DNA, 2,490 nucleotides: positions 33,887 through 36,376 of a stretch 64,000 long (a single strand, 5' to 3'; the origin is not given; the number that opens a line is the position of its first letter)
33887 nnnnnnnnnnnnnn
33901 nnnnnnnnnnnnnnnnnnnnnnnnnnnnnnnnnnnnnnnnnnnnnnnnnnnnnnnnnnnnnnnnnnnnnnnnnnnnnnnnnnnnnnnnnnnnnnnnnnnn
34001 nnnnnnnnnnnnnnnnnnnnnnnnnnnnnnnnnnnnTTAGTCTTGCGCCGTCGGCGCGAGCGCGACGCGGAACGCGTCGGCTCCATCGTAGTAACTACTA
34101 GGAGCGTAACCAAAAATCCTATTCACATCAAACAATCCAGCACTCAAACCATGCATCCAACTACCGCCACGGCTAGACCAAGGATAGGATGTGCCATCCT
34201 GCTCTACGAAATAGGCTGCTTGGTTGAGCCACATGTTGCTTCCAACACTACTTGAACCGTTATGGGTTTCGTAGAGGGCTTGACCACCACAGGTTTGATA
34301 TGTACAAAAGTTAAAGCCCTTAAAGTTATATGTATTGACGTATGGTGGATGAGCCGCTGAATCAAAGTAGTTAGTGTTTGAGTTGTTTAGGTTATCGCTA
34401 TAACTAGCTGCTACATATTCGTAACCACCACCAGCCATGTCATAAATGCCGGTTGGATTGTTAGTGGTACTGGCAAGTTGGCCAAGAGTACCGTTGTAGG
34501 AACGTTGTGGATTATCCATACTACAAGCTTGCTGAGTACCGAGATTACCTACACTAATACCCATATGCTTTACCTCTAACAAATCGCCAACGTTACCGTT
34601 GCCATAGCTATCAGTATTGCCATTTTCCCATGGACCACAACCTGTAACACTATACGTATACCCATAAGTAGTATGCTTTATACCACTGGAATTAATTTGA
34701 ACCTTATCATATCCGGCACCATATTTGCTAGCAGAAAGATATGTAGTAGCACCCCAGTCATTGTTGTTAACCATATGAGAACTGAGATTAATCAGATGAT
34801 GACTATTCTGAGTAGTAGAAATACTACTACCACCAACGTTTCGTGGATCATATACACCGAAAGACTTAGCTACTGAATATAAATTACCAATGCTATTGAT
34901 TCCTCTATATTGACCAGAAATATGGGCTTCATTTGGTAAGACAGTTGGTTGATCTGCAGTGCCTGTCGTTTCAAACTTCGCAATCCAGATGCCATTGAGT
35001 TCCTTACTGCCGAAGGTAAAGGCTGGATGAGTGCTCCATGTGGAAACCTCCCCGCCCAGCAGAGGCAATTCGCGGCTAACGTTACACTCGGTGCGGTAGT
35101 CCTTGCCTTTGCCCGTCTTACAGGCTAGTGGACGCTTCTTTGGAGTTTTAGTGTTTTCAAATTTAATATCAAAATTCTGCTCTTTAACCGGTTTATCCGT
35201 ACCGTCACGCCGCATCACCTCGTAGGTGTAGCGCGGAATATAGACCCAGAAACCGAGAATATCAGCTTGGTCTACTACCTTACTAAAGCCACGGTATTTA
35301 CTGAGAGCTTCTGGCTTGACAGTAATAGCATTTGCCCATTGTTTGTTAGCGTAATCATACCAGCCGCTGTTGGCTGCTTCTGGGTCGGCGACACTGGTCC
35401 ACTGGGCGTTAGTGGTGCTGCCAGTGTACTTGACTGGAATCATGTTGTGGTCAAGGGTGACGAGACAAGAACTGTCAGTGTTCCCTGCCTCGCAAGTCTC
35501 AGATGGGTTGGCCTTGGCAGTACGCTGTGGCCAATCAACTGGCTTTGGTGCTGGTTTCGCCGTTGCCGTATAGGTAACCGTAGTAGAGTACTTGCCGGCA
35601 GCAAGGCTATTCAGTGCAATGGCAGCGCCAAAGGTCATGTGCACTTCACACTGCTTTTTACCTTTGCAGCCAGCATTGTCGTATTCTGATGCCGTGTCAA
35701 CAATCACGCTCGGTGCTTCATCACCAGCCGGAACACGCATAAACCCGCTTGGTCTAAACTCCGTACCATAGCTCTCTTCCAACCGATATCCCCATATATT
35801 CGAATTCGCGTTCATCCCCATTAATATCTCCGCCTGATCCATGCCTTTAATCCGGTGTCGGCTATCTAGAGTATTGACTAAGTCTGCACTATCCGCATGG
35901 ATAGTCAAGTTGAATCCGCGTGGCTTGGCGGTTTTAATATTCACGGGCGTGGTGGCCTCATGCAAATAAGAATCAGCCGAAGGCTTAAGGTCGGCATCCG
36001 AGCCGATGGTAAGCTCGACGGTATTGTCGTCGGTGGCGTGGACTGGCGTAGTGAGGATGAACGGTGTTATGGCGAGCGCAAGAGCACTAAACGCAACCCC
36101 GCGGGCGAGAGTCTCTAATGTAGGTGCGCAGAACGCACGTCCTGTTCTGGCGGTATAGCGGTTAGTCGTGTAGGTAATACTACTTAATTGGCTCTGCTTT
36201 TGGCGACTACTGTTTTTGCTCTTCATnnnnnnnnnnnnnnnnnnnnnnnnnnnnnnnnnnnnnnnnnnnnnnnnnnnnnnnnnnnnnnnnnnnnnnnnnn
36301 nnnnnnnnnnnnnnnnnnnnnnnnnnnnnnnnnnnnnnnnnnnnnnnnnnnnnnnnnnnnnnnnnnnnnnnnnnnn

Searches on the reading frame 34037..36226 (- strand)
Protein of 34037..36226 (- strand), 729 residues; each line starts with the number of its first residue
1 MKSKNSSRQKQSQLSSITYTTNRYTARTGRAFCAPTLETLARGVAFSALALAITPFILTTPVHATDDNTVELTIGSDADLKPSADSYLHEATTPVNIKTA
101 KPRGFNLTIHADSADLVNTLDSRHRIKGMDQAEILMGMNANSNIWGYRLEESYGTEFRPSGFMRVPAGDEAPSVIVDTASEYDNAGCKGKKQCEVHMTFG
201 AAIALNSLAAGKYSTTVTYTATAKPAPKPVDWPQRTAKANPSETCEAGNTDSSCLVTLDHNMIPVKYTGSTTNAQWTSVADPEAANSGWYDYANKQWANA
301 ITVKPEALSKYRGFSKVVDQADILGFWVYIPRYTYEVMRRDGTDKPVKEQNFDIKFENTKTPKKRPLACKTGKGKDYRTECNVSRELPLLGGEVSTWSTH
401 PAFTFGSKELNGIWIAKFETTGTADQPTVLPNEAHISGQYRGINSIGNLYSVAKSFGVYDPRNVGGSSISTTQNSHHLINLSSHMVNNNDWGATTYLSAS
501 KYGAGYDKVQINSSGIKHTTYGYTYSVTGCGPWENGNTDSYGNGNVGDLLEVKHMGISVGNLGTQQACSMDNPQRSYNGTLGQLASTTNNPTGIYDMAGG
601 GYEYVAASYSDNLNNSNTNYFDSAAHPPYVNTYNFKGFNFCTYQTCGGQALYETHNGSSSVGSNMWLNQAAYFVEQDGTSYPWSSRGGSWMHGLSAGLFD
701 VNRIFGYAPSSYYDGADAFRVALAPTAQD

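Call 9: search_protein_families(library=pfam, proteins=[window:34037-36226:-], max_evalue=0.001)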
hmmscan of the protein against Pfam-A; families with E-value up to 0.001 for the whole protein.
window:34037-36226:- (729 aa): 0 families

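Call 69: find_encoding_contigs(protein=window:34037-36226:-, flank=10000, max_places=10)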
Protein window:34037-36226:- (729 aa): 9 contigs read that carry it; 6 places shown.
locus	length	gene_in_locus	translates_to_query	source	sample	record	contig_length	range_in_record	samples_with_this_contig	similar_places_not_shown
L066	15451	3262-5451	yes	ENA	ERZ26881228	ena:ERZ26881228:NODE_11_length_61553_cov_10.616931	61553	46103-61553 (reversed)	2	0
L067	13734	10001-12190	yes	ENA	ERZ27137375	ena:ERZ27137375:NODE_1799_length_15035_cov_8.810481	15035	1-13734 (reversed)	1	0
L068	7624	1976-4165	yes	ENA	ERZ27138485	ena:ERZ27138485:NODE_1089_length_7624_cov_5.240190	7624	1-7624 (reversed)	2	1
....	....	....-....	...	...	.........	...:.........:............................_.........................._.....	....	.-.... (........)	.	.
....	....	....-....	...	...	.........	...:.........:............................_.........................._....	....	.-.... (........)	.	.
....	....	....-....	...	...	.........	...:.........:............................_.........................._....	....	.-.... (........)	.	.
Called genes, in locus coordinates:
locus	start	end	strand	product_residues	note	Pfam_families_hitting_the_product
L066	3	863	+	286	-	?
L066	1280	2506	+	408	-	-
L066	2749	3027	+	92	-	-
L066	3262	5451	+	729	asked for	-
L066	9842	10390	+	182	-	-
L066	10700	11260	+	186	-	-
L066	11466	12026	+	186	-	-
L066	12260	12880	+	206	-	-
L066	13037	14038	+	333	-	-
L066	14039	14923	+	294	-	-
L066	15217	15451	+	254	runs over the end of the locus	-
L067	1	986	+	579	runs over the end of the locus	-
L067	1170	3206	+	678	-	-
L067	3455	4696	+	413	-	-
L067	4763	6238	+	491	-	-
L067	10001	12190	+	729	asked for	-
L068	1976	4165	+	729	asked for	-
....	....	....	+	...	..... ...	-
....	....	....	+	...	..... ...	-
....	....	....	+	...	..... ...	-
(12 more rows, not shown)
